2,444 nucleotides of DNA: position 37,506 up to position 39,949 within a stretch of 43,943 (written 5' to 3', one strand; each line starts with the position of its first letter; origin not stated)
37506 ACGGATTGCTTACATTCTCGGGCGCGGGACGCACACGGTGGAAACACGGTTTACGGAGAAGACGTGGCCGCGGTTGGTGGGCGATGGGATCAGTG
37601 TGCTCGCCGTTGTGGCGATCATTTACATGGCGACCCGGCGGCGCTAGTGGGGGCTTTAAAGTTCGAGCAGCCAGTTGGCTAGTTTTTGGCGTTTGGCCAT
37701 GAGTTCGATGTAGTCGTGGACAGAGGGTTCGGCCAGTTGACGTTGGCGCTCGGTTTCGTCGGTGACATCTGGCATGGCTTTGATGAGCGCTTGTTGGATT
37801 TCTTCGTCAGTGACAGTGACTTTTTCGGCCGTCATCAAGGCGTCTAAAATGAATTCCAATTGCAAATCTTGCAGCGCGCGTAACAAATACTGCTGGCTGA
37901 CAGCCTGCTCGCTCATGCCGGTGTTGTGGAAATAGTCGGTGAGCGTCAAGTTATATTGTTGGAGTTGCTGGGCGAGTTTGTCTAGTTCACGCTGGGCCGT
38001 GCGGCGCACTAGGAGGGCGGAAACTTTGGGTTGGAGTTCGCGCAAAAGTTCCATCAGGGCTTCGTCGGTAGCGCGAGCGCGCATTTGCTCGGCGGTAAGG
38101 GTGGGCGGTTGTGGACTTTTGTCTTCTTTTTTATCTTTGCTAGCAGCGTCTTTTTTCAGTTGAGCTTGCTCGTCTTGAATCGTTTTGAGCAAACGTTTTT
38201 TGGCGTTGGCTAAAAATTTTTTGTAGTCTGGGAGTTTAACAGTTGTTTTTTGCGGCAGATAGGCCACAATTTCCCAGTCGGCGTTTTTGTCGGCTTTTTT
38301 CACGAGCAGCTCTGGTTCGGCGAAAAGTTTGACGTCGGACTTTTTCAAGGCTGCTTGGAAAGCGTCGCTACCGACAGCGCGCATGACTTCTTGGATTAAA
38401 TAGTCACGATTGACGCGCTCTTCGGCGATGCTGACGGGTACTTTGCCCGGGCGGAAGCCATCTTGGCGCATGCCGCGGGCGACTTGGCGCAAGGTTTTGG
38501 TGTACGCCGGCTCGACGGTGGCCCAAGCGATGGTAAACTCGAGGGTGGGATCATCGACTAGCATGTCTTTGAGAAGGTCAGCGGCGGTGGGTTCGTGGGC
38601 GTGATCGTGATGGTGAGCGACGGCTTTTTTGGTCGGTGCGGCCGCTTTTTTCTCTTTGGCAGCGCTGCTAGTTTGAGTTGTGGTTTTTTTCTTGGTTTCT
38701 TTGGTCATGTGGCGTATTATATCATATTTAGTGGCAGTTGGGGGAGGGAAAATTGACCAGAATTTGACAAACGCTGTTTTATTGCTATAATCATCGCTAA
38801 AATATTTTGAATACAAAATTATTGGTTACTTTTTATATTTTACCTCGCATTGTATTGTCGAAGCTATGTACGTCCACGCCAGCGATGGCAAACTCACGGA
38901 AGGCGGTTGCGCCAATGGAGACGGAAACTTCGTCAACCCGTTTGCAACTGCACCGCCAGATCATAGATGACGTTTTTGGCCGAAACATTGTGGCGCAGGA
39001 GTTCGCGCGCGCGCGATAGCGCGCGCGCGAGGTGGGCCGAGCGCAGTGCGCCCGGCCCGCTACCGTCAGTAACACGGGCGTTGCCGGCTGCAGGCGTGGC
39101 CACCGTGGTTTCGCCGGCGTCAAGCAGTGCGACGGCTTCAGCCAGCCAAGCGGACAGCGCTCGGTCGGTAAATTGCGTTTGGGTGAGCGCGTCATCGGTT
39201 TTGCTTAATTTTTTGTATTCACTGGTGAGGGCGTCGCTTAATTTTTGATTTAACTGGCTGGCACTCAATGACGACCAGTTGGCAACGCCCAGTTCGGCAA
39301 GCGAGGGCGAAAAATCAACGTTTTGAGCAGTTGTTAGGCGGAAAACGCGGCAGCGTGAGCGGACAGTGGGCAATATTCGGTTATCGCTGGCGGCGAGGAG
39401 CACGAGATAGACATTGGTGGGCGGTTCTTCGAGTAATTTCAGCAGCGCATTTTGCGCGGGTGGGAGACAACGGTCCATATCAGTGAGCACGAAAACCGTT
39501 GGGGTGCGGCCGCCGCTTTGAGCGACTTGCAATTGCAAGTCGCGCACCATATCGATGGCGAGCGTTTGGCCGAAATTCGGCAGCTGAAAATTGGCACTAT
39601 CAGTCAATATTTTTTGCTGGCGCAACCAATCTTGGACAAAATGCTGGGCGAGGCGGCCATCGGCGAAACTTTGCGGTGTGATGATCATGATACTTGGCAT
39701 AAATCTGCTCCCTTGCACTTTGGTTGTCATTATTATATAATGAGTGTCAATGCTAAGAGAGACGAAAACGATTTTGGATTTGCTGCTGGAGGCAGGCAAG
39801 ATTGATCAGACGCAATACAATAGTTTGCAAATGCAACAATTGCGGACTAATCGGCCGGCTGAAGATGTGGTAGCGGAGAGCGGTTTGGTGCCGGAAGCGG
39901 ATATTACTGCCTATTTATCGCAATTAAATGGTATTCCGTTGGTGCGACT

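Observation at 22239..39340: Strand-specific, over-represented 14-mer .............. that ignores reading frame and gene strand, spaced about 2.5-2.7 kb apart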

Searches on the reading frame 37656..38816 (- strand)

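Call 6: search_protein_families(library=ncbifam, proteins=[window:37656-38816:-])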
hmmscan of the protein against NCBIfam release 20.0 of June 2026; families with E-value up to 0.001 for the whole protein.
window:37656-38816:- (386 aa): 1 family
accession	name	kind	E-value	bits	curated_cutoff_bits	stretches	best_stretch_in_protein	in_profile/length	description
TIGR00115.1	tig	equivalog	2.2e-32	112.4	180.2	2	92-206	5-118/410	trigger factor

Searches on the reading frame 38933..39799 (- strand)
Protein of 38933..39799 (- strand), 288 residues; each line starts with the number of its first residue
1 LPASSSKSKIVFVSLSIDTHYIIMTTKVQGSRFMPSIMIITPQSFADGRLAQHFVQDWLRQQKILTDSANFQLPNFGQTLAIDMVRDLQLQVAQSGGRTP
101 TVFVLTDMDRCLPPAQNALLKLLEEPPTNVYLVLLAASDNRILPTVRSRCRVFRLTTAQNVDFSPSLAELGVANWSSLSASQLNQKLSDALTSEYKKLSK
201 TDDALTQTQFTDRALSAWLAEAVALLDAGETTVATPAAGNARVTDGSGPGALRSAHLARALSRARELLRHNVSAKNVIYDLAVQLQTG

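Call 6: search_protein_families(library=ncbifam, proteins=[window:38933-39799:-])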
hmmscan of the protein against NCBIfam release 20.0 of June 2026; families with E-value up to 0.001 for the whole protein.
window:38933-39799:- (288 aa): 56 families (the best 25 are shown)
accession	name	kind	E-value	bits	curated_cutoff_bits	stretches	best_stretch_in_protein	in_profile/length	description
TIGR00678.1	holB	equivalog_domain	1.4e-21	77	180.6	1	74-174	70-171/188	DNA polymerase III subunit delta'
NF005972.1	PRK08058.1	equivalog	4.8e-18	65.4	340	1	77-193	86-203/328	DNA polymerase III subunit delta'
NF005581.0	PRK07276.1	equivalog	1.3e-17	64.4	263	1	77-222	81-221/291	DNA polymerase III subunit delta'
NF004047.0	PRK05564.1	equivalog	4.9e-17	61.9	282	1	34-163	26-157/313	DNA polymerase III subunit delta'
NF005677.0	PRK07471.1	equivalog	3.1e-16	59.5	252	1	79-173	120-215/366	DNA polymerase III subunit delta'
NF005926.0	PRK07940.1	equivalog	1.6e-15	57.3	300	1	78-185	93-185/394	DNA polymerase III subunit delta'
NF005515.0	PRK07132.1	equivalog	4.5e-15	55.9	204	1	89-161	81-154/301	DNA polymerase III subunit delta'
NF006430.0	PRK08699.1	equivalog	2.3e-14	53.1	481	1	82-177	95-191/325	DNA polymerase III subunit delta'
NF005408.0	PRK06964.1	equivalog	3.2e-14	53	483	1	80-207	112-240/342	DNA polymerase III subunit delta'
NF006296.0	PRK08485.1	equivalog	4.6e-14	52.8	140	1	115-154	70-109/206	DNA polymerase III subunit delta'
NF004310.0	PRK05707.1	equivalog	8.3e-14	51.7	280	1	78-160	84-167/328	DNA polymerase III subunit delta'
NF005362.0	PRK06871.1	equivalog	6.5e-13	48.5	456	1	80-211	88-211/327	DNA polymerase III subunit delta'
NF006586.0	PRK09112.1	equivalog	7.4e-13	48.4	308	1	107-175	149-217/351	DNA polymerase III subunit delta'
NF005638.0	PRK07399.1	subfamily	1.1e-12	47.7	230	1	80-171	107-198/317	DNA polymerase III subunit delta'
NF005941.0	PRK07993.1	equivalog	2e-12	47.3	477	1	78-160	86-169/334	DNA polymerase III subunit delta'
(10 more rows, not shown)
